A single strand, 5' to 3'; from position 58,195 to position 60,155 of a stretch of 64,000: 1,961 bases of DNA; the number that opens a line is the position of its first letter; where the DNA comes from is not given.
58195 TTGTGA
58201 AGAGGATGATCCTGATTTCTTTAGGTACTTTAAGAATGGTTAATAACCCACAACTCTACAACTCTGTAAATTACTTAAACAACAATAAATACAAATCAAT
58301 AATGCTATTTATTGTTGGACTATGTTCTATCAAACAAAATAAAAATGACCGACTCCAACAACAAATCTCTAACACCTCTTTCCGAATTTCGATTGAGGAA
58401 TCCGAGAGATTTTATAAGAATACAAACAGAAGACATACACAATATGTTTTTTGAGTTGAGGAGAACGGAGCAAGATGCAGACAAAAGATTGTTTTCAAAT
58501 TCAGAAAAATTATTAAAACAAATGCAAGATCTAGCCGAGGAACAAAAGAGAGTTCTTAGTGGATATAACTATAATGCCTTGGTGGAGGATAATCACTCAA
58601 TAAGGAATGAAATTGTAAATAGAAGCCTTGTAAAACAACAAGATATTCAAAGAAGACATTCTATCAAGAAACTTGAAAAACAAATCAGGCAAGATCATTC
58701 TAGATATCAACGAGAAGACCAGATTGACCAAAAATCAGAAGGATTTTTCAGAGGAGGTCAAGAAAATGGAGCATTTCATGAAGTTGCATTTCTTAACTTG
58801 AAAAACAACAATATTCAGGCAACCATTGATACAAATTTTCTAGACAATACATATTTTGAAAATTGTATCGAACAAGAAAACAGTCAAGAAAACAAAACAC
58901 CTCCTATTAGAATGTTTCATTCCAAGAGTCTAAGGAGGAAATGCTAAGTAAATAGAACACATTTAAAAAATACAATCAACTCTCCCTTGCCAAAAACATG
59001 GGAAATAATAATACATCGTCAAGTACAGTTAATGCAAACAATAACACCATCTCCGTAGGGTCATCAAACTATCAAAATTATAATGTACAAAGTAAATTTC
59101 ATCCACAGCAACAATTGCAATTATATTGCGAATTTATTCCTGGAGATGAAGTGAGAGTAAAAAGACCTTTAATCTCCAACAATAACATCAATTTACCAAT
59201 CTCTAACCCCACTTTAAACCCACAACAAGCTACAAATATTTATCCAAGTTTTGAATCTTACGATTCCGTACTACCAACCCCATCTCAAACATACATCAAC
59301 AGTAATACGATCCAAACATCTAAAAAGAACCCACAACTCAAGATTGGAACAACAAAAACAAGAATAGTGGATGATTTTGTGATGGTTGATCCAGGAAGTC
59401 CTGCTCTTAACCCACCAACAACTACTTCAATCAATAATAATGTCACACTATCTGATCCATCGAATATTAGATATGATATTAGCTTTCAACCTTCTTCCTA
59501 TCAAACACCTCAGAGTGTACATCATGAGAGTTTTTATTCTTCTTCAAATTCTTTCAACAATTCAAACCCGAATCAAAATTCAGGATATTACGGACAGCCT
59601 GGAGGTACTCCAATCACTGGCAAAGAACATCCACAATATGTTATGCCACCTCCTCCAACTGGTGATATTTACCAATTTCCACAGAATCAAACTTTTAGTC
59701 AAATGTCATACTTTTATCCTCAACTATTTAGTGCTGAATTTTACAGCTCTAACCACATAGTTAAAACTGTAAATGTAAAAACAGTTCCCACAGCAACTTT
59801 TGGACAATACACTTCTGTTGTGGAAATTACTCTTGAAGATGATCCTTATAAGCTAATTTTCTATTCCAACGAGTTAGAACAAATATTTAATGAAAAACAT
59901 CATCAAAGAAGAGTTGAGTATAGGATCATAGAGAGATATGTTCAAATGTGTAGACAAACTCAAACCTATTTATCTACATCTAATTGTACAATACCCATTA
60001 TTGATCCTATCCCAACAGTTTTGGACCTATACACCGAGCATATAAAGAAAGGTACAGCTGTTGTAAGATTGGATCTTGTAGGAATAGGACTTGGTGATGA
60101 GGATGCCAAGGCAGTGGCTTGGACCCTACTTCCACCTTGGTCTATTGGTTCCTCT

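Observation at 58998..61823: N-myristoylatable LRR-RBR E3 ubiquitin ligase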

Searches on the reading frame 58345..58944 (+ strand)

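Call 3: search_protein_families(library=pfam, proteins=[window:58345-58944:+], max_evalue=0.1)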
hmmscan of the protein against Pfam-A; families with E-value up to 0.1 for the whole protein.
window:58345-58944:+ (200 aa): 1 family
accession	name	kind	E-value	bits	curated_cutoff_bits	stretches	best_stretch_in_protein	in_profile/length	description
PF15549.11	PGC7_Stella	-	0.068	13.6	32.3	1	51-156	34-137/166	PGC7/Stella/Dppa3 domain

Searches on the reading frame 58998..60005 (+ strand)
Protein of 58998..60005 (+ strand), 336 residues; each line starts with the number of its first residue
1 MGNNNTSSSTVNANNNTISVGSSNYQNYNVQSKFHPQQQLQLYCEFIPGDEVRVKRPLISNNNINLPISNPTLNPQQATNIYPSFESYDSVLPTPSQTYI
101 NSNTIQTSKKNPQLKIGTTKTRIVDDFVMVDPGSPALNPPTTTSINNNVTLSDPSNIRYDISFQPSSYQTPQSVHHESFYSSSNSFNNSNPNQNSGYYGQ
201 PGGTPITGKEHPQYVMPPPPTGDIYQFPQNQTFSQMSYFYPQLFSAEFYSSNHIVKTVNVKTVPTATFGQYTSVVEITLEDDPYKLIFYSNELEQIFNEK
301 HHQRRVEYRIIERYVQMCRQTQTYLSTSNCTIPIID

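Call 39: search_protein_families(library=pfam, proteins=[window:58998-60005:+], max_evalue=5)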
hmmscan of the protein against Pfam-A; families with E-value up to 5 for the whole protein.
window:58998-60005:+ (336 aa): 0 families
